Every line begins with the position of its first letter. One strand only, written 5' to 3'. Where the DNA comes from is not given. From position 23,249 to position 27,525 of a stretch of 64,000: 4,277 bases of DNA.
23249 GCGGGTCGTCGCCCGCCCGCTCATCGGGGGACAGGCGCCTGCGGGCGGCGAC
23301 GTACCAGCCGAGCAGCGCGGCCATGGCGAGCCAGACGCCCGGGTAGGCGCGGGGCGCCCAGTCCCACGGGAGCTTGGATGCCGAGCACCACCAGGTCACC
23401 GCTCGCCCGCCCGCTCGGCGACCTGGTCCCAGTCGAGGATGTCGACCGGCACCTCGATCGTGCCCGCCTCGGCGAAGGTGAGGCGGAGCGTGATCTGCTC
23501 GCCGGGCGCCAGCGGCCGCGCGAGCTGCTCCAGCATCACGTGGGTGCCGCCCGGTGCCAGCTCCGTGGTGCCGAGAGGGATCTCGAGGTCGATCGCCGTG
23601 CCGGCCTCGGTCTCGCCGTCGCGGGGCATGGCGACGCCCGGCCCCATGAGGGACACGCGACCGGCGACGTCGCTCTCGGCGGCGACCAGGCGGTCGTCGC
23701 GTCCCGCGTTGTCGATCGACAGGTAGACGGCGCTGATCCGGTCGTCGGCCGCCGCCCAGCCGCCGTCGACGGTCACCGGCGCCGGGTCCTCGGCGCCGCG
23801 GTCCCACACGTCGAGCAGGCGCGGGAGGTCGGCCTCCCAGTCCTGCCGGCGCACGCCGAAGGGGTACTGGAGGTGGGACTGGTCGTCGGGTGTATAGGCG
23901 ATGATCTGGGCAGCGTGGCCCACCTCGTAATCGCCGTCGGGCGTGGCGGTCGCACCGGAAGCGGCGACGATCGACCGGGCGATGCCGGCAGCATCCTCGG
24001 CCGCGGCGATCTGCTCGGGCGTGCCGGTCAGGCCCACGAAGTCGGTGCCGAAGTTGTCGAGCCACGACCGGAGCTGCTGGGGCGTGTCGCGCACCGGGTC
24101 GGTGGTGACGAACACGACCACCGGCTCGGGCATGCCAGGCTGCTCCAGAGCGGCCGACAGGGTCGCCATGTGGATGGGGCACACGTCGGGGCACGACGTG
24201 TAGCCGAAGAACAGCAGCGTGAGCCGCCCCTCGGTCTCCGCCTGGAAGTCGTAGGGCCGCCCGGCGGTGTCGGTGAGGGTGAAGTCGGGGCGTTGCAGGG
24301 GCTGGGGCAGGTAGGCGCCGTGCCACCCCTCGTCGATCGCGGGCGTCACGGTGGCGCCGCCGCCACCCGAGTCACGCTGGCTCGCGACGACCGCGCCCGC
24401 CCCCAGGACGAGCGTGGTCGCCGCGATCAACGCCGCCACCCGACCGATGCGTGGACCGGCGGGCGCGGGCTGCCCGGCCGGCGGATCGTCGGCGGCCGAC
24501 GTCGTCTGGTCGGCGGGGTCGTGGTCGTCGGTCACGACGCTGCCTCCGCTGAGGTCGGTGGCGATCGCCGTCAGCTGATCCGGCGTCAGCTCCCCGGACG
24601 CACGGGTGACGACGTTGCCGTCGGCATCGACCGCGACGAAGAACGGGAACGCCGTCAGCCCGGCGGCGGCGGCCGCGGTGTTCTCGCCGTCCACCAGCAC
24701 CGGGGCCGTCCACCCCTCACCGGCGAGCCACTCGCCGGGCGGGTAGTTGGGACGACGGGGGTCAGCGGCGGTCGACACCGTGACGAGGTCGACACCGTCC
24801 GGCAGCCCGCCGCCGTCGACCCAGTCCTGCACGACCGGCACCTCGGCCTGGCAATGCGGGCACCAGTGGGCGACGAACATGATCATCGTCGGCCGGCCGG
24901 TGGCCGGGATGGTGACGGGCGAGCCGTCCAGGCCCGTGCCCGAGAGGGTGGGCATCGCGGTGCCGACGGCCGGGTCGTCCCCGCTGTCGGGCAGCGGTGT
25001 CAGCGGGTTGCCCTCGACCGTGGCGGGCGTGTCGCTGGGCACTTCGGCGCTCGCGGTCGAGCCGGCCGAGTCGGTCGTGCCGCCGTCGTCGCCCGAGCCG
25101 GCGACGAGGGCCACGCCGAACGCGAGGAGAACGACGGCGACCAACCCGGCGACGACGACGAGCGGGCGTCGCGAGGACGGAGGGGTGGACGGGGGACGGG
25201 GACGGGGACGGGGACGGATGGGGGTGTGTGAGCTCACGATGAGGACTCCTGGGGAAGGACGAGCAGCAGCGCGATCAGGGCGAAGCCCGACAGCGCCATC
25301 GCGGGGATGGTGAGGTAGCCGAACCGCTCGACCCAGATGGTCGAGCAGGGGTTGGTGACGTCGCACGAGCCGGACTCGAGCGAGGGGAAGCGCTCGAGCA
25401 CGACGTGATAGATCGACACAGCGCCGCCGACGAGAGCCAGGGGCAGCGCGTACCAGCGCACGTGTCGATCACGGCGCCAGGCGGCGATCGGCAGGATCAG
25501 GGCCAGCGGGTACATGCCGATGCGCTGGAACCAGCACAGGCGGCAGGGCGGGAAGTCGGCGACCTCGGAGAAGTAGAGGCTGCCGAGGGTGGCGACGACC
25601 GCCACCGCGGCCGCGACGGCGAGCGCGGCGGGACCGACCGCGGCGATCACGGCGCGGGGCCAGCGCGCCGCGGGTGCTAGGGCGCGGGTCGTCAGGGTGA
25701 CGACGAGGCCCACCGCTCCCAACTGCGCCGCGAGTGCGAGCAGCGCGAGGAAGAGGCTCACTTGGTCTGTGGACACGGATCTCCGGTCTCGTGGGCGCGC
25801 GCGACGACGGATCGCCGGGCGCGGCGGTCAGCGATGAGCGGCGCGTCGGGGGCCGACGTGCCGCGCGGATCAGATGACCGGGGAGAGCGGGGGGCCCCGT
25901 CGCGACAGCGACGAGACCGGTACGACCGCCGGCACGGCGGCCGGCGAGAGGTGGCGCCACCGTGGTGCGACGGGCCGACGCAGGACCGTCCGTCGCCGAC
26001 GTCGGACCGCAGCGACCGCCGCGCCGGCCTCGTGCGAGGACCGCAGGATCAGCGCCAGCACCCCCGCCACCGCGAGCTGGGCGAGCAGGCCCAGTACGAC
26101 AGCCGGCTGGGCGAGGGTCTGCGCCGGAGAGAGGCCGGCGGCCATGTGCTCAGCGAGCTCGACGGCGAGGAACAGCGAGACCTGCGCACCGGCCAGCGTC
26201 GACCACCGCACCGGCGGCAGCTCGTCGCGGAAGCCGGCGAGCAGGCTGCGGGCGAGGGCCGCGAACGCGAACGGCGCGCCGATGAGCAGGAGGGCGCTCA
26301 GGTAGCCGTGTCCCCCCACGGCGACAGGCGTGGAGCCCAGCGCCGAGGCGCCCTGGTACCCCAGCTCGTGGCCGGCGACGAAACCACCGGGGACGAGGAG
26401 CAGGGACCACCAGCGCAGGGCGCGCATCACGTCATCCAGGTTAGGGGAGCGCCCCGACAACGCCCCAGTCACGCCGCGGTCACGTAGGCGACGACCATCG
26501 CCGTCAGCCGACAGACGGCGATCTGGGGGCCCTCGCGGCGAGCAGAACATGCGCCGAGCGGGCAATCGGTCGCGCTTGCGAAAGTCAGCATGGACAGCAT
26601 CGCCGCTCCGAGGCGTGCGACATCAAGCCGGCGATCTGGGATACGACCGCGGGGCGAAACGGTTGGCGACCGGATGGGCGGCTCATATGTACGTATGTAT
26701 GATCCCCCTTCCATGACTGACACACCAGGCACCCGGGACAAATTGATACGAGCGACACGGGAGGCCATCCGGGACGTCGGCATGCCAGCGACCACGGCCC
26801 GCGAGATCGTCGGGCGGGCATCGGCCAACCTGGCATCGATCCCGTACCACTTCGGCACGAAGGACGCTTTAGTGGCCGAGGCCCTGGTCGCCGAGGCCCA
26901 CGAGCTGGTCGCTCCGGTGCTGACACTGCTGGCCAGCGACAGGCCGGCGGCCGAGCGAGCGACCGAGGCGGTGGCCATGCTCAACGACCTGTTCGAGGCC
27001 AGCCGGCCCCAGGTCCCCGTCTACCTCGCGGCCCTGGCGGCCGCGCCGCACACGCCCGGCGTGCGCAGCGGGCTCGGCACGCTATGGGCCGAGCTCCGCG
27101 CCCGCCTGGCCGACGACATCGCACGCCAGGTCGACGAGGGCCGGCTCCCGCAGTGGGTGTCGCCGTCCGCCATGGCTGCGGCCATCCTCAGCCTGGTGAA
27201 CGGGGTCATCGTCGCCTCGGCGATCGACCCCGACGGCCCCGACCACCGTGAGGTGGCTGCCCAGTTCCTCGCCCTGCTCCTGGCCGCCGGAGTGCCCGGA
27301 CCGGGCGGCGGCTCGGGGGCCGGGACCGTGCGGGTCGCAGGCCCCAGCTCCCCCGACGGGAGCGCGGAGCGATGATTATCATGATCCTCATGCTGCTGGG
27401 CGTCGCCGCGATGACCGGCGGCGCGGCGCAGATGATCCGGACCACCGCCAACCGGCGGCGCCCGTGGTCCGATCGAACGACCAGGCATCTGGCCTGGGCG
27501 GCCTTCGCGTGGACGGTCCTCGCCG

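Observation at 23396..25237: Single ORF fusing TlpA-like thioredoxin, Sco and PCu(A)C, with a second internal hydrophobic anchor that creates a topology paradox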

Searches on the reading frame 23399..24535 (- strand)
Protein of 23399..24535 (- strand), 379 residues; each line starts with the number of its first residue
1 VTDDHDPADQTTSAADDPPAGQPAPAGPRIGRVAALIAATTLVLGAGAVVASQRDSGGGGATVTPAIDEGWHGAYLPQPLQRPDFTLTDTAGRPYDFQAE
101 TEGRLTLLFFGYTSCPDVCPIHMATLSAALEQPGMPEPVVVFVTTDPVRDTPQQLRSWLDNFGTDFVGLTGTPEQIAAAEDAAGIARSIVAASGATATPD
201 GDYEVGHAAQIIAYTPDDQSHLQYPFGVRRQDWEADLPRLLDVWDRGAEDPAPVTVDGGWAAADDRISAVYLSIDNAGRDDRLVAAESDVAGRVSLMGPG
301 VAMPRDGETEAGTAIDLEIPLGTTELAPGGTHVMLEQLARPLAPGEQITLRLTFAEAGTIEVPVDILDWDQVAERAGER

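Call 21: find_related_loci(query=A2, collection=genome_contigs, flank=4000)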
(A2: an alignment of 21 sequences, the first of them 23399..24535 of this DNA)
Query A2 (379 aa) in genome_contigs; peptide patterns used: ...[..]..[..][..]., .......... (x = any residue, [..] = any of these).
600 stretches matched a pattern (row limit reached: there are more); 598 encode a relative of the query (tblastn E <= 1e-3); the best 80 are kept; 80 distinct loci.
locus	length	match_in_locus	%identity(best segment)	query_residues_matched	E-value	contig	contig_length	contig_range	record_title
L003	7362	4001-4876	44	68-366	5e-72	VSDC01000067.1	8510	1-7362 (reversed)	MAG: Gemmatimonadota bacterium isolate ZCIRG16 NODE_1622_length_8510_cov_8.128681, whole genome shotgun sequence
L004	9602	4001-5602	41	73-367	8e-67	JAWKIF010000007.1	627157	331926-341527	MAG: Microthrixaceae bacterium isolate AC1.96 AC1.96.fa-7, whole genome shotgun sequence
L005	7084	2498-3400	43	70-372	2e-66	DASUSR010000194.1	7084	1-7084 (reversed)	MAG TPA_asm: Gemmatimonadales bacterium isolate SMAG_U1741 k141_313333, whole genome shotgun sequence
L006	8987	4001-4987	40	69-371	1e-62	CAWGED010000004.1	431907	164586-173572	MAG: uncultured Gemmatimonadales bacterium isolate MFD02199.bin.2.180 genome assembly, contig: contig_18414, whole genom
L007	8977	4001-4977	58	68-372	2e-70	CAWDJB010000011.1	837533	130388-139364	MAG: uncultured Acidimicrobiales bacterium isolate MFD06298.bin.1.5 genome assembly, contig: contig_7387, whole genome s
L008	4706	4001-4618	49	33-244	9e-61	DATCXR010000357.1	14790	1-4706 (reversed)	MAG TPA_asm: Gemmatimonadaceae bacterium isolate SMAG_U7444 k141_836906, whole genome shotgun sequence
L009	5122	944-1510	52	59-245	8e-59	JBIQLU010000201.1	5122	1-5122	MAG: Gemmatimonas aurantiaca isolate mag.18g NODE_7587_length_5122, whole genome shotgun sequence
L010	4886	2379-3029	47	71-291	2e-58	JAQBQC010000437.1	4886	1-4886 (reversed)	MAG: Gemmatimonadetes bacterium isolate RYN_363 scaffold_1183181, whole genome shotgun sequence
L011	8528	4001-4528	55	72-251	7e-57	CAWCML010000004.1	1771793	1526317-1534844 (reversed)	MAG: uncultured Gemmatimonadaceae bacterium isolate MFD05502.bin.2.137 genome assembly, contig: contig_31164, whole geno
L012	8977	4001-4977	52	69-369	2e-63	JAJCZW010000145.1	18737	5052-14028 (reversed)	MAG: Gemmatimonadota bacterium isolate OFTM291 OFTM291_144, whole genome shotgun sequence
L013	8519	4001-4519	56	71-245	1e-55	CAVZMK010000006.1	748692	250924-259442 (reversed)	MAG: uncultured Microthrixaceae bacterium isolate MFD02134.bin.2.228 genome assembly, contig: contig_58964, whole genome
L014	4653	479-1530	48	35-367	2e-55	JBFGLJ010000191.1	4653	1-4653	MAG: Gemmatimonadales bacterium isolate Mix_sand03.2021.01.D.80 k141_1051679_length_4653_cov_12.2083, whole genome shotg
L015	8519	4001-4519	55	73-249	6e-55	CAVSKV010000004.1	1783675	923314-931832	MAG: uncultured Gemmatimonadaceae bacterium isolate MFD05377.bin.1.102 genome assembly, contig: contig_43434, whole geno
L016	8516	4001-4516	55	70-241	9e-55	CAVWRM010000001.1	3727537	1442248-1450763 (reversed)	MAG: uncultured Gemmatimonadales bacterium isolate MFD04944.bin.1.90 genome assembly, contig: contig_25021, whole genome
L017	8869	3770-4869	46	29-375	3e-54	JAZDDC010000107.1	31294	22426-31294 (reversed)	MAG: Gemmatimonadota bacterium isolate LQ971M_Bin_17 LQ971M_Bin_17_scaffold_107, whole genome shotgun sequence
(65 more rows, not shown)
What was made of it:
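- Tried and rejected: Genome scan (call 21).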

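Call 46: search_solved_structures(query=window:23399-24535:-, max_evalue=0.001)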
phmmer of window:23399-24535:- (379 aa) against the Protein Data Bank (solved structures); distinct sequences matched with E-value up to 0.001: 20.
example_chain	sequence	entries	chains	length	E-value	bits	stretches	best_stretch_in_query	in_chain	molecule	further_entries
4bpy_A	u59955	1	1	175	1.4e-30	109.8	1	75-241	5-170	SCO PROTEIN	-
4wbj_A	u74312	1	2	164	2.4e-21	79.4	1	84-239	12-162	Blr1131 protein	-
4wbr_D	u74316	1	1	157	3.5e-21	78.9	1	85-239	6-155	Blr1131 protein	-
4txo_D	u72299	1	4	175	2.9e-20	75.8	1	81-239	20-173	Blr1131 protein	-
6n5u_A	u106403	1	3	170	1.2e-17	67.3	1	100-217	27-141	Protein SCO1 homolog 1, mitochondrial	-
2rli_A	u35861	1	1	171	8.1e-17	64.5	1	83-218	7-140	SCO2 protein homolog, mitochondrial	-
2k6v_A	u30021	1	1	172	5.4e-15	58.5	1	83-188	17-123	Putative cytochrome c oxidase assembly protein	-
2gqk_A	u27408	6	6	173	4.2e-14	55.6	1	78-230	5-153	SCO1 protein homolog, mitochondrial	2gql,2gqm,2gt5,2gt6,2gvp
2ggt_A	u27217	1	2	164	1.6e-13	53.6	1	85-230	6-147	SCO1 protein homolog, mitochondrial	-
1wp0_A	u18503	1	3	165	1.9e-13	53.4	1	93-230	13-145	SCO1 protein homolog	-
2hrf_A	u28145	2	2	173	9.6e-13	51.1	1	78-230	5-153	SCO1 protein homolog, mitochondrial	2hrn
2b7j_A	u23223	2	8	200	1.6e-12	50.4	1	84-217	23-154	SCO1 protein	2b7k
9rf0_A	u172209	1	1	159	3.7e-10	42.6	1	266-365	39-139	Copper chaperone PCu(A)C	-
9rez_A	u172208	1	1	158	4.7e-10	42.3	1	266-365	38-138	Copper chaperone PCu(A)C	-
2k6w_A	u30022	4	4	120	8.5e-09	38.1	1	259-363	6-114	Putative uncharacterized protein TTHA1943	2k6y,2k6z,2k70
1x9l_A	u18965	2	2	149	0.00054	22.3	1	249-364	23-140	CuI-DR1885 | Hypothetical protein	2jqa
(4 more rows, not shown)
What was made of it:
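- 23879..24289 (-): SCO1/SenC domain (aa 317-453), with CPDVC at 24179-24193 and a conserved His (aa 441). PDB 4bpy Sco, E 1.4e-30 (call 46).
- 23450..23767 (-): PCuAC domain (aa 491-596) with an HVM motif. PDB 9rf0, 2k6w and 1x9l (call 46).
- Closest known: Sco, PCuAC. Same: PCuAC domain: TTHA1943 2k6w, E 8.5e-09 (call 46).
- Closest known: Streptomyces lividans Sco. Same: Best solved relative of the Sco domain, E 1.4e-30 (call 46).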

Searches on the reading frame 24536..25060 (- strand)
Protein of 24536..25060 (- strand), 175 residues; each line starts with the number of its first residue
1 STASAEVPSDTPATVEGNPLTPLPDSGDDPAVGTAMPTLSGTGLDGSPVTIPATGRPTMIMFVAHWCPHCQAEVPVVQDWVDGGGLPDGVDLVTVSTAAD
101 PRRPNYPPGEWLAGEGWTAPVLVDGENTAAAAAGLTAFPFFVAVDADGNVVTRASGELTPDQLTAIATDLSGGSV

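Call 45: search_solved_structures(query=window:24536-25060:-, max_evalue=0.001)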
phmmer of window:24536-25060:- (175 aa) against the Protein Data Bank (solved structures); distinct sequences matched with E-value up to 0.001: 20.
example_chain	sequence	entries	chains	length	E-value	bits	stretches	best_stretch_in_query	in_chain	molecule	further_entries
2jzr_A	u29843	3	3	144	5.5e-10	42.5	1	45-169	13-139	Peptide methionine sulfoxide reductase msrA/msrB | Thioredoxin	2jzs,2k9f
2fy6_A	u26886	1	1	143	5.6e-10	42.5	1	45-169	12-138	Peptide methionine sulfoxide reductase msrA/msrB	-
2h30_A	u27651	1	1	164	1.3e-09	41.3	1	37-166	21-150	Peptide methionine sulfoxide reductase msrA/msrB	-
3erw_A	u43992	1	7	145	4.2e-09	39.6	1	43-163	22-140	Sporulation thiol-disulfide oxidoreductase A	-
3or5_A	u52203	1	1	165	2.1e-07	34.1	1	31-151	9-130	Thiol:disulfide interchange protein, thioredoxin family protein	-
3ios_A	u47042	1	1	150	5e-07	32.9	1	29-170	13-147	Disulfide bond forming protein (DsbF)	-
4nmu_A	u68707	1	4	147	5e-06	29.6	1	31-165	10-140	Thiol-disulfide oxidoreductase ResA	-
8eky_M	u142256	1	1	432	7.1e-06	29.1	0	59-81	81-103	Thioredoxin domain-containing protein 5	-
3kcm_A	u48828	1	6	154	7.4e-06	29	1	43-166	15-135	Thioredoxin family protein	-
2m72_A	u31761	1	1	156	7.6e-06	29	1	36-156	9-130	Uncharacterized thioredoxin-like protein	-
3ia1_A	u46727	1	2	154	2.4e-05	27.4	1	43-169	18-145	Thio-disulfide isomerase/thioredoxin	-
4hqs_A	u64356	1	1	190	4.7e-05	26.4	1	32-163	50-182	Thioredoxin family protein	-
4evm_A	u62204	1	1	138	4.8e-05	26.4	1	43-164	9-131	Thioredoxin family protein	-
3c71_A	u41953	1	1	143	8.8e-05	25.5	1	54-162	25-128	Thiol-disulfide oxidoreductase resA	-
4fyu_A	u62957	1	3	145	0.0002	24.4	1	53-154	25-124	Thioredoxin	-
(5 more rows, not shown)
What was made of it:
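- Closest known: Extracytoplasmic thioredoxin-fold oxidoreductases: Neisseria PilB N-terminal domain. Same: Closest solved relatives of residues ~60-234, E 5.5e-10 to 6e-4 (call 45).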

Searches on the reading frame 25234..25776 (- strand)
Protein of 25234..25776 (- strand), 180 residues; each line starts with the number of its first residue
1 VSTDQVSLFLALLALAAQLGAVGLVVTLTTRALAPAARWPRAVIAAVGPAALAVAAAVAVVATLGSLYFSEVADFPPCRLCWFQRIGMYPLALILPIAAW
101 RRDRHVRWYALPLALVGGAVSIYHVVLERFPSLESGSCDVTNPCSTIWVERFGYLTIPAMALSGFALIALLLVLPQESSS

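Call 8: search_protein_families(library=pfam, proteins=[window:25234-25776:-], max_evalue=0.01)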
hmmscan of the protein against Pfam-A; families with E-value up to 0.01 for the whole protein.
window:25234-25776:- (180 aa): 1 family
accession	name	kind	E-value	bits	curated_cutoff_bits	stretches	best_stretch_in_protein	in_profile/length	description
PF02600.21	DsbB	-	6.8e-15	56.2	22.1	1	51-173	4-146/148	Disulfide bond formation protein DsbB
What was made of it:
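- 25234..25776 (-): DsbB/BdbC-like membrane disulfide oxidoreductase gene (180 aa). Its TGA overlaps the next gene's GTG. Pfam DsbB 56.2 bits (call 8).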

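Call 9: search_protein_families(library=ncbifam, proteins=[window:25234-25776:-], max_evalue=0.01)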
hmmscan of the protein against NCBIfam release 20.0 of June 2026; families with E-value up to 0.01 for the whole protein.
window:25234-25776:- (180 aa): 5 families
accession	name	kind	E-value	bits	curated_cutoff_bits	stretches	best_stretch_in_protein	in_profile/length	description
NF002849.0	PRK03113.1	subfamily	5.5e-35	120.5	124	1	51-171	10-131/139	disulfide oxidoreductase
NF001863.0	PRK00611.1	equivalog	3.3e-27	95.5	145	1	49-178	7-134/136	putative disulfide oxidoreductase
NF002552.0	PRK02110.1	equivalog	9.9e-05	22.1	138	1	54-136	17-103/169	disulfide bond formation protein B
NF002485.0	PRK01749.1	equivalog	0.00026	21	157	1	53-117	16-81/177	disulfide bond formation protein DsbB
NF003354.0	PRK04388.1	equivalog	0.0063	16.4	168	1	69-138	29-104/172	disulfide bond formation protein B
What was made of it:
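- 25234..25776 (-): NCBIfam PRK03113 scores 120.5 bits, just under its cut-off of 124 (call 9).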

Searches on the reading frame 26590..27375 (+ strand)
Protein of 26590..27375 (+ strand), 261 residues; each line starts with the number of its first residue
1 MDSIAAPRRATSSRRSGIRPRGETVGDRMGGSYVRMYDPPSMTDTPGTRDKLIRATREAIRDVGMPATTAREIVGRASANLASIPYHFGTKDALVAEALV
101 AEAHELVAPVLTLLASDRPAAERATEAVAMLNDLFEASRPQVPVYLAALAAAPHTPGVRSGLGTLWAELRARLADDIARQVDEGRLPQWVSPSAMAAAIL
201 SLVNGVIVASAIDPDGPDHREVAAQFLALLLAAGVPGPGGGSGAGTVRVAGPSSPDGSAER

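Call 8: search_protein_families(library=pfam, proteins=[window:26590-27375:+], max_evalue=0.01)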
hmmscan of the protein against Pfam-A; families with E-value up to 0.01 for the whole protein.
window:26590-27375:+ (261 aa): 3 families
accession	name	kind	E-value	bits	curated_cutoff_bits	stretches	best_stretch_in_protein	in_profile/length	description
PF13977.11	TetR_C_6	-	6.8e-11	42.8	27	1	121-228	2-108/115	BetI-type transcriptional repressor, C-terminal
PF00440.29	TetR_N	-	2.2e-08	34.2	24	1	52-98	1-47/47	Bacterial regulatory proteins, tetR family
PF16925.10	TetR_C_13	-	0.0005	20.9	27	1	154-216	37-99/109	Tetracyclin repressor-like, C-terminal domain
